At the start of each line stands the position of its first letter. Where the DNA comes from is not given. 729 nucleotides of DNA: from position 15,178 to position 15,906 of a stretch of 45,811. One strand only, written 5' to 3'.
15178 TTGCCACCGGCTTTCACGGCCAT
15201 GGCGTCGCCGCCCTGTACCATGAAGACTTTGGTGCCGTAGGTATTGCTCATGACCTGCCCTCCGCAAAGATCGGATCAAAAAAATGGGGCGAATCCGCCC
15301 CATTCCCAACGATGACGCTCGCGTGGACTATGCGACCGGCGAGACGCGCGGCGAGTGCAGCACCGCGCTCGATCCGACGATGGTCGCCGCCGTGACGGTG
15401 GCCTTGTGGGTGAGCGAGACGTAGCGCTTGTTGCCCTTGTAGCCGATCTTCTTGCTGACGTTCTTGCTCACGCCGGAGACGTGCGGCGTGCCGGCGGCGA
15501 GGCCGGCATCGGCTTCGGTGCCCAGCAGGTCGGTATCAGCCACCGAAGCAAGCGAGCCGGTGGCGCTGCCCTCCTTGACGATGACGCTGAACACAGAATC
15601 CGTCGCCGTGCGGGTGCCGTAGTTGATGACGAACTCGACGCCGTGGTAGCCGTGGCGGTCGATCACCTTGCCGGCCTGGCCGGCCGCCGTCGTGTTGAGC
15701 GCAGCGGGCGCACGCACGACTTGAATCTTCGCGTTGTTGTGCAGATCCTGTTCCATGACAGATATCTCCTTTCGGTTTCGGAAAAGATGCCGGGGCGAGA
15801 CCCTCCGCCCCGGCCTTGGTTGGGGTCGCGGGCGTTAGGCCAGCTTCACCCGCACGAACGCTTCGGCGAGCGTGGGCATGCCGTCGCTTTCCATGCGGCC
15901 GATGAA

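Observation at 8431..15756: About 7.4 kb block of 13 co-oriented, translationally coupled genes inserted between the capsid gene and the head-tail connector genes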

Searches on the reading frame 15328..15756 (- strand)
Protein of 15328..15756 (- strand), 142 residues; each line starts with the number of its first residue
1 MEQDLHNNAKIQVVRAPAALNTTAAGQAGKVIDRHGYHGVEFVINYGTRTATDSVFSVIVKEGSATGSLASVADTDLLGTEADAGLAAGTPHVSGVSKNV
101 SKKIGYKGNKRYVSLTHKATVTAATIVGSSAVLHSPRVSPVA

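Call 4: search_protein_families(library=pfam, max_evalue=0.01, proteins=[window:15328-15756:-])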
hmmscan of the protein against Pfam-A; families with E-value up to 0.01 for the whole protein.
window:15328-15756:- (142 aa): 0 families

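Call 5: search_protein_families(library=phrogs, max_evalue=0.01, proteins=[window:15328-15756:-])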
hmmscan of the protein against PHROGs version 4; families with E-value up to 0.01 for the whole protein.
window:15328-15756:- (142 aa): 1 family
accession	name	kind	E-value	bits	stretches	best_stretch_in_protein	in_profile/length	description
phrog_5707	-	unknown function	1.2e-21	78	1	1-141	1-134/134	-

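Call 31: search_dna_similar(query=window:15328-15756:-, collection=phages, mode=protein, max_rows=25, max_evalue=0.001)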
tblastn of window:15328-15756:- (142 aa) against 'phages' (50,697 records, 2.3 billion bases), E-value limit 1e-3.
Records with a match: 6; places in all: 6; records where one place covers at least 80% of the query: 5.
Best place of each record, by identity: <60% 6.
By first word of the organism name: Azospirillum 2; Rhizobium 1; Desulfofustis 1; Bradyrhizobium 1; Caudoviricetes 1.
By host as written in the record: Azospirillum brasilense Cd 2; - 2; Sinorhizobium americanum X2_25 1; Bradyrhizobium elkanii USDA 76 1.
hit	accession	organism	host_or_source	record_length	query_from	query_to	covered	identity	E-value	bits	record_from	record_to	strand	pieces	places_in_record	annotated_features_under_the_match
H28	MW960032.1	Rhizobium phage RHph_X2_25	Sinorhizobium americanum X2_25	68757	3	139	96%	36.1%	8e-12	67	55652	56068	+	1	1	hypothetical protein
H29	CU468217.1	Azospirillum phage Cd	Azospirillum brasilense Cd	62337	3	142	99%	32.9%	2e-12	69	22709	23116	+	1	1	34: hypothetical protein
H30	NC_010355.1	Azospirillum phage Cd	Azospirillum brasilense Cd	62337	3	142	99%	32.9%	2e-12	69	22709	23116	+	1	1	34: hypothetical protein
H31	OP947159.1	Desulfofustis phage LS06-2018-MD02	-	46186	1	115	81%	39.3%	3e-11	65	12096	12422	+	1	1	capsid protein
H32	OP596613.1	Bradyrhizobium phage ppBeUSDA76-1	Bradyrhizobium elkanii USDA 76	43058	1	124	87%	31.7%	9e-10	61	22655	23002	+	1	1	hypothetical protein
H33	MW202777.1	Caudoviricetes sp.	Manatee Spring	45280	27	115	63%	40.7%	4e-6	50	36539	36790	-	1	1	hypothetical protein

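Call 49: get_annotated_region(hit=H30, flank=6000)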
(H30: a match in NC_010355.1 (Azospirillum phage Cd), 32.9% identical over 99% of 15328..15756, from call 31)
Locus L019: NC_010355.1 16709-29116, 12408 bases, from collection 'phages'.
description: Azospirillum phage Cd, complete genome.
organism: Azospirillum phage Cd (NCBI taxid 467481)
taxonomy: Viruses; Duplodnaviria; Heunggongvirae; Uroviricota; Caudoviricetes
host: Azospirillum brasilense Cd; source: -; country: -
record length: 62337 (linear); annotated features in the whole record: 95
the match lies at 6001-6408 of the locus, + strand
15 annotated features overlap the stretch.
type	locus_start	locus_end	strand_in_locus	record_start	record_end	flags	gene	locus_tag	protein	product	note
CDS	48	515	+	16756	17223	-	28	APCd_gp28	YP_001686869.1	P27 family terminase small subunit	similar to pRhico075 [Azospirillum brasilense]; putative prophage protein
CDS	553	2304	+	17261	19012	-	29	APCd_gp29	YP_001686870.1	terminase large subunit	similar to pRhico074 [Azospirillum brasilense]; Phage Terminase. The majority of the members of this family are ...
CDS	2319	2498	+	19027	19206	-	30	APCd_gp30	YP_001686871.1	membrane protein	similar to pRhico073 [Azospirillum brasilense]; unknown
CDS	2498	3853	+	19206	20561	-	31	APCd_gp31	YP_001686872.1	portal protein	similar to pRhico072 [Azospirillum brasilense]; Phage portal protein. Bacteriophage portal proteins form a dodecamer ...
CDS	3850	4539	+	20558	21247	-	32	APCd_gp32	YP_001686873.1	head maturation protease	Caudovirus prohead protease. Family of Caudovirus prohead proteases also found in a number of bacteria possibly as the ...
CDS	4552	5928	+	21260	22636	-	33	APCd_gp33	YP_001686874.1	major head protein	similar to Phage major capsid protein, HK97 [Xanthobacter autotrophicus Py2]; Phage capsid family. Family of ...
CDS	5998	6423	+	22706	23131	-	34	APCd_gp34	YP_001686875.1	hypothetical protein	similar to Rgel02001406 [Rubrivivax gelatinosus PM1]; unknown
CDS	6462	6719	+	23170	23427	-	35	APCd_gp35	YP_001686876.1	hypothetical protein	unknown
CDS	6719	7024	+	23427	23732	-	36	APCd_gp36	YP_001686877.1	hypothetical protein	unknown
CDS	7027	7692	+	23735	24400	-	37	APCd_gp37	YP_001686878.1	hypothetical protein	similar to mlr8529 [Mesorhizobium loti MAFF303099]; unknown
CDS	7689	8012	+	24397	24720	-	38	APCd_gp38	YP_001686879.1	hypothetical protein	similar to mlr8529 [Mesorhizobium loti MAFF303099]; unknown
CDS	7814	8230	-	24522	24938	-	39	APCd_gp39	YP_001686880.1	hypothetical protein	unknown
CDS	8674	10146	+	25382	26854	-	40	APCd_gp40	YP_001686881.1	hypothetical protein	similar to gp78 [Bacteriophage Phi JL001]; unknown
CDS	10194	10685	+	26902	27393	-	41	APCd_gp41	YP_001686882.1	hypothetical protein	unknown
CDS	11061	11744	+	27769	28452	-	42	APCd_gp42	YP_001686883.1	hypothetical protein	similar to mlr8531 [Mesorhizobium loti MAFF303099]; unknown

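Call 50: get_annotated_region(hit=H32, flank=6000)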
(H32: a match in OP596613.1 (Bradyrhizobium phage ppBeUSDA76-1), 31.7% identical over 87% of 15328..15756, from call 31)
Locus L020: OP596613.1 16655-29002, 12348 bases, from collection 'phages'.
description: Bradyrhizobium phage ppBeUSDA76-1, complete genome.
organism: Bradyrhizobium phage ppBeUSDA76-1 (NCBI taxid 3003363)
taxonomy: Viruses; Duplodnaviria; Heunggongvirae; Uroviricota; Caudoviricetes
host: Bradyrhizobium elkanii USDA 76; source: -; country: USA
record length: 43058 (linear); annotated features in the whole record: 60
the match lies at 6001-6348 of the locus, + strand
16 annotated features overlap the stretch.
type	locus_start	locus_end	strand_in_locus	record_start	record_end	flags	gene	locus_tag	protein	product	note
CDS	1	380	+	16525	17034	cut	-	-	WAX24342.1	hypothetical protein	-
CDS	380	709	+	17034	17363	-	-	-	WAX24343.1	DUF3307 domain-containing protein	-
CDS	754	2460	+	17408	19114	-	-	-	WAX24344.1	terminase large subunit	-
CDS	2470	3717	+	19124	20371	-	-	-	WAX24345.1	portal protein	-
CDS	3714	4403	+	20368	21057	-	-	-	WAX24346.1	prohead protease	HK97 family phage prohead protease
CDS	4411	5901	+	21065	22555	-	-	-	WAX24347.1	major capsid protein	-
CDS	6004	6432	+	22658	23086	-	-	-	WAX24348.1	hypothetical protein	-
CDS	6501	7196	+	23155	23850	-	-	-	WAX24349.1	head-tail connector protein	-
CDS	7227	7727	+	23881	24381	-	-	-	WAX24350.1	hypothetical protein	-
CDS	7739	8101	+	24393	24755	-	-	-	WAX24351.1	head-tail adaptor protein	-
CDS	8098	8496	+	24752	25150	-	-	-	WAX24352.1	DUF3168 domain-containing protein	-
CDS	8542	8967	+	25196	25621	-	-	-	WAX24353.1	tail protein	-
CDS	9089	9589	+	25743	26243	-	-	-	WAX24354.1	hypothetical protein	HK97 gp10 family phage protein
CDS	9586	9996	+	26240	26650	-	-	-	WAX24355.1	gene transfer agent family protein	-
CDS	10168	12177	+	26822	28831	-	-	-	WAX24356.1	hypothetical protein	-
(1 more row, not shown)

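Call 58: find_homologous_proteins(query=window:15328-15756:-, max_evalue=0.001)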
Query window:15328-15756:- (142 aa): 225 proteins with E <= 0.001 among 362 candidates; the best 120 are listed.
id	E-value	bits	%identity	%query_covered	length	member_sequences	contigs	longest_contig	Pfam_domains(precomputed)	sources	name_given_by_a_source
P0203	1.0e-82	292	100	100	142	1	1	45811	-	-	-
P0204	5.0e-70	251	85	100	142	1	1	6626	-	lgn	-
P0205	1.0e-58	215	76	99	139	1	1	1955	-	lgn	-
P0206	1.4e-46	176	63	98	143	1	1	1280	-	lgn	-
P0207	3.5e-46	174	62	99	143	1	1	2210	-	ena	-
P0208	6.9e-46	173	64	99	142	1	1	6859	-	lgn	-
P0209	1.4e-45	172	62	97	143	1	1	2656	-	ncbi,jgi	ncbi:MAG: hypothetical protein RLZZ524_2105 [Pseudomonadota bacterium]|jgi:hypothetical protein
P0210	3.5e-45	171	62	99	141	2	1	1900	-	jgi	jgi:hypothetical protein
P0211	4.9e-45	171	61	97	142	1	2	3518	-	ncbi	-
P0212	6.9e-45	170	61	97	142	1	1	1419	-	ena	-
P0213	1.9e-44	169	60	99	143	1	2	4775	-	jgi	-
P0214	2.0e-44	169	64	98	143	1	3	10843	-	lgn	-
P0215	3.3e-44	168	60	96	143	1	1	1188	-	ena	-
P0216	3.6e-44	168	59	97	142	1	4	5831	-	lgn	-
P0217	5.1e-44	167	63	97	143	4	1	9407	-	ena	-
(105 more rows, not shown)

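Call 61: search_solved_structures(query=A3, max_evalue=10, show_alignments=2)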
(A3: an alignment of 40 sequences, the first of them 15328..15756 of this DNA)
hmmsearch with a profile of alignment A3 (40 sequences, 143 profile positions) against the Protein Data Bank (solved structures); distinct sequences matched with E-value up to 10: 0.

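Call 69: predict_structure(alignment_id=A3)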
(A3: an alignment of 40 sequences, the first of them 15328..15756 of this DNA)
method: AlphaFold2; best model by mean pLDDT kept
length: 142 residues; sequences in the alignment: 40
mean_pLDDT: 84.8   pTM: 0.81
mean pLDDT of the five models: 84.8, 81.5, 79.5, 75.6, 73.7
residues with pLDDT >= 90: 63; 70-90: 62; 50-70: 16; < 50: 1
segments of 3 or more residues with pLDDT < 50: none
pLDDT, mean of each block of 10 residues (from residue 1): 67 91 81 90 90 89 88 93 89 76 92 92 83 74 52
secondary structure, 60 per line:
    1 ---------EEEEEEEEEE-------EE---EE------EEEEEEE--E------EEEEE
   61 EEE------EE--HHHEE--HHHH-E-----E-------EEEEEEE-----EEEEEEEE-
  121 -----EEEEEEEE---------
elements in order: E10-19 E40-46 E56-63 H81-84 E100-106 E112-119 E126-133

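Call 72: fold_search(model_id=the predicted structure, library=pdb)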
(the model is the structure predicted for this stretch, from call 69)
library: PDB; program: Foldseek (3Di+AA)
matches with E <= 10: 1689; with E <= 0.001: 14
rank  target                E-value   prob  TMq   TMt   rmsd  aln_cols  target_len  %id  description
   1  3ckh_A                1.3e-04  1.00  0.50  0.43   8.1       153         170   14  Crystal structure of Eph A4 receptor (released 2008-09-23)
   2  6njz_B                3.1e-04  1.00  0.50  0.41   8.9       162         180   10  EphA2 LBD in complex with YSA-GSGSK-bio peptide (released 2019-05-01)
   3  6njz_A                3.9e-04  1.00  0.51  0.42   8.9       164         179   10  EphA2 LBD in complex with YSA-GSGSK-bio peptide (released 2019-05-01)
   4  7uac_H                4.2e-04  1.00  0.47  0.15   5.0       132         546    9  Human pro-meprin alpha (zymogen state) (released 2022-11-02)
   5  3fl7                  4.5e-04  1.00  0.49  0.17   7.7       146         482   12  Crystal structure of the human ephrin A2 ectodomain (released 2009-01-27)
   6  3gxu_A                5.7e-04  1.00  0.46  0.40   9.7       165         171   13  Crystal structure of Eph receptor and ephrin complex (released 2009-10-27)
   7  7k7j_A                6.0e-04  1.00  0.46  0.18   8.9       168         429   10  EphB6 receptor ectodomain (released 2021-04-07)
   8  2wys_A                6.4e-04  1.00  0.43  0.15   8.2       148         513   12  High resolution crystallographic structure of the Clostridium thermocellum N-terminal endo-1,4-beta-D-xylanase 10B (Xy (released 2010-08-25)
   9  4m4r_A                6.8e-04  1.00  0.49  0.16   9.4       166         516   13  Epha4 ectodomain complex with ephrin a5 (released 2013-10-30)
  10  2wys_B                6.8e-04  1.00  0.49  0.17  12.4       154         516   14  High resolution crystallographic structure of the Clostridium thermocellum N-terminal endo-1,4-beta-D-xylanase 10B (Xy (released 2010-08-25)
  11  4bkf_A                7.2e-04  1.00  0.47  0.16   9.5       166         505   12  crystal structure of the human EphA4 ectodomain in complex with human ephrinB3 (released 2013-07-03)
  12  2wo2_A                8.2e-04  1.00  0.49  0.41   9.5       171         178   12  Crystal Structure of the EphA4-ephrinB2 complex (released 2009-10-27)
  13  6nk2_B                9.2e-04  1.00  0.51  0.42   7.8       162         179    9  EphA2 LBD in complex with bA-WLA-YRPK bio peptide (released 2019-05-01)
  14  4bk5_A                9.8e-04  0.99  0.45  0.16   9.6       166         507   12  crystal structure of the human EphA4 ectodomain in complex with human ephrin A5 (amine-methylated sample) (released 2013-07-03)
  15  6nkp_A                1.1e-03  1.00  0.50  0.42   7.8       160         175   10  EphA2 LBD in complex with bA-WLA-YSKbio peptide (released 2019-05-01)
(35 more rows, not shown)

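Call 90: fold_search(model_id=the predicted structure, library=viral)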
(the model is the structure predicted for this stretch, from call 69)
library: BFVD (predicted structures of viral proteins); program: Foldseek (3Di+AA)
matches with E <= 10: 1855; with E <= 0.001: 69
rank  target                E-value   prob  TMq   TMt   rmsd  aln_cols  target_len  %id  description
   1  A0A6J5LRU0            1.2e-10  1.00  0.70  0.74   6.5       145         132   28  Uncharacterized protein [uncultured Caudovirales phage]
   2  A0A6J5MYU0            4.1e-07  1.00  0.64  0.68   6.3       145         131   21  Uncharacterized protein [uncultured Caudovirales phage]
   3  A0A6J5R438            1.2e-06  1.00  0.65  0.64   6.9       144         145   16  Uncharacterized protein [uncultured Caudovirales phage]
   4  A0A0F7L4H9            3.7e-06  1.00  0.57  0.50   8.3       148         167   16  Uncharacterized protein [uncultured marine virus]
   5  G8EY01                5.0e-06  1.00  0.62  0.70   4.0       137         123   14  Uncharacterized protein [Synechococcus phage S-CAM8]
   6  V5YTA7                5.3e-06  1.00  0.55  0.65   3.5       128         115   13  Uncharacterized protein [Pseudomonas phage PPpW-3]
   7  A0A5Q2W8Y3            8.5e-06  1.00  0.58  0.66   7.4       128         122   12  (no name in the UniProt tables at hand)
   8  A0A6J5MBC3            2.4e-05  1.00  0.62  0.59   7.1       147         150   12  Uncharacterized protein [uncultured Caudovirales phage]
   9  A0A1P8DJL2            4.1e-05  1.00  0.54  0.53   6.5       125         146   11  (no name in the UniProt tables at hand)
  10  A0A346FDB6            4.1e-05  1.00  0.57  0.37   3.2       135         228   16  Uncharacterized protein [Sphingomonas phage Scott]
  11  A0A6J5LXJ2            4.4e-05  1.00  0.51  0.58   4.2       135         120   10  Uncharacterized protein [uncultured Caudovirales phage]
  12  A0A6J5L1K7            7.1e-05  1.00  0.51  0.34   4.7       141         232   11  Uncharacterized protein (Fragment) [uncultured Caudovirales phage]
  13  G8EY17                8.6e-05  1.00  0.54  0.67   4.4       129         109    6  Uncharacterized protein [Synechococcus phage S-CAM8]
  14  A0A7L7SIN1            9.1e-05  1.00  0.61  0.58   4.8       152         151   10  Uncharacterized protein [Gordonia phage MichaelScott]
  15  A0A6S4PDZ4            1.3e-04  0.99  0.35  0.25   9.5       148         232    8  Uncharacterized protein [uncultured phage MedDCM-OCT-S46-C10]
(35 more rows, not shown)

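Call 97: search_protein_families(library=ncbifam, max_evalue=0.05, proteins=[window:15328-15756:-])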
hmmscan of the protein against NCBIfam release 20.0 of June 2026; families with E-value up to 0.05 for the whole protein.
window:15328-15756:- (142 aa): 0 families

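Call 108: find_related_loci(query=A3, collection=viral_contigs, flank=5000)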
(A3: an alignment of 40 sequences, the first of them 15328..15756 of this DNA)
Query A3 (142 aa) in viral_contigs; peptide patterns used: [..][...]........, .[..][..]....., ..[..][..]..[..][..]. (x = any residue, [..] = any of these).
600 stretches matched a pattern (row limit reached: there are more); 475 encode a relative of the query (tblastn E <= 1e-3); the best 80 are kept; 80 distinct loci.
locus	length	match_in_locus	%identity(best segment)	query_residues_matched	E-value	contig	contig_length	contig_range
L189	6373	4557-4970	63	3-140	5e-50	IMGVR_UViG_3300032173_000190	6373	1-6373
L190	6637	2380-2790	59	5-142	4e-47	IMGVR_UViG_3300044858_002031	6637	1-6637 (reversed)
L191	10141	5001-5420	56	1-140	3e-45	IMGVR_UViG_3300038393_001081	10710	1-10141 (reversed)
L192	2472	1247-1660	59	3-140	1e-44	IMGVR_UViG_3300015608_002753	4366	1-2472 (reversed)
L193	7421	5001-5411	59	4-140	2e-44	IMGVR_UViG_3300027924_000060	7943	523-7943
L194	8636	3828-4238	60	5-142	3e-44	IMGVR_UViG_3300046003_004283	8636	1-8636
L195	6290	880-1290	60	5-142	3e-44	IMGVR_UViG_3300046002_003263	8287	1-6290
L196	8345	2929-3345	52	1-140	6e-43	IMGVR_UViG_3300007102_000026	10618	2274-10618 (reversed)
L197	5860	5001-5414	55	3-140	2e-42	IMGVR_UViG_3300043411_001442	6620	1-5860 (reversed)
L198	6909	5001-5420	56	4-142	5e-42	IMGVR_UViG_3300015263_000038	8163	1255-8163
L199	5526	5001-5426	51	1-142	4e-41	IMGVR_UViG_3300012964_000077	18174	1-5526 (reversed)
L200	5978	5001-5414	58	3-140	6e-41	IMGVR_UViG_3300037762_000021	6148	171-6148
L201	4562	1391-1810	57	1-140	5e-40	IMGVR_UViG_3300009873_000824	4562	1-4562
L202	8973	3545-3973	55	1-142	9e-40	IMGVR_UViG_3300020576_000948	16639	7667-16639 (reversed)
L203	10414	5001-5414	51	3-140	8e-40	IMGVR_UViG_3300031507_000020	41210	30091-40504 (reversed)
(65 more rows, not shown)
